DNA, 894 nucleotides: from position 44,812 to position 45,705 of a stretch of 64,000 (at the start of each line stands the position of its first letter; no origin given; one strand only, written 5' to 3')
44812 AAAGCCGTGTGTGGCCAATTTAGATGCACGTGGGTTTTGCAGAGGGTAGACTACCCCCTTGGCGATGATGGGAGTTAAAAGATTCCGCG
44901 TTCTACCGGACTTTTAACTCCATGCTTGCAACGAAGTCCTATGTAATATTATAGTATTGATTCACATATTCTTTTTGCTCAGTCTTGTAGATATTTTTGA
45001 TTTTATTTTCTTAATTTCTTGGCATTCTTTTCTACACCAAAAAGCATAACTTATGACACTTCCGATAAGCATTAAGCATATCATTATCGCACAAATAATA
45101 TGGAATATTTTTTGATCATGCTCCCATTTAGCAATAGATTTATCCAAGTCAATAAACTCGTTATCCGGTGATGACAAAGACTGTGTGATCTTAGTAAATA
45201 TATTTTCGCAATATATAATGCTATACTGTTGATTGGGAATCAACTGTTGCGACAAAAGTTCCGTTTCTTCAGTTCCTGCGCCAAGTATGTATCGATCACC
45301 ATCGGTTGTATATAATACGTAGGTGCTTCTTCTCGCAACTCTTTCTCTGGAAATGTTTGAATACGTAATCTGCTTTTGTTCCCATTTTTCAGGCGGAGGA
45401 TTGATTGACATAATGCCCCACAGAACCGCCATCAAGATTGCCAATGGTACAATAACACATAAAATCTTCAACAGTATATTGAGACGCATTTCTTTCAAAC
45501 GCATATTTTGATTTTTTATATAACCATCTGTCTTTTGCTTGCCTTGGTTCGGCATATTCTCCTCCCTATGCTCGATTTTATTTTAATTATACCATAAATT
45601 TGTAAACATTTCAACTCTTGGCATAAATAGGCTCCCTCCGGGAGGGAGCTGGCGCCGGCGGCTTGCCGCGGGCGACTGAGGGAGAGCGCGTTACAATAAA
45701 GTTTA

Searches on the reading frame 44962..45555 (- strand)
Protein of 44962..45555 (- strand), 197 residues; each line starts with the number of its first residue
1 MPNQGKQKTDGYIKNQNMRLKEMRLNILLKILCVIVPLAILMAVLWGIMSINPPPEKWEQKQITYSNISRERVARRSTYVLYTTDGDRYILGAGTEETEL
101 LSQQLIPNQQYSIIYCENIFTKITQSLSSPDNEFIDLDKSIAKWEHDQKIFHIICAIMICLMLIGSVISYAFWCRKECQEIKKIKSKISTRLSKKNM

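Call 29: search_protein_families(library=pfam, proteins=[window:44962-45555:-], max_evalue=0.001)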
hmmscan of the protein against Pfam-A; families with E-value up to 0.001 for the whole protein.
window:44962-45555:- (197 aa): 2 families
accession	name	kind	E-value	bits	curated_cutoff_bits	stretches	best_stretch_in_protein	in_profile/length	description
PF06024.17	Orf78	-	0.00043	20.9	29.4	0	10-50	47-87/101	Orf78 (ac78)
PF10318.15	7TM_GPCR_Srh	-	0.00071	19.1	26.3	0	119-192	155-224/302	Serpentine type 7TM GPCR chemoreceptor Srh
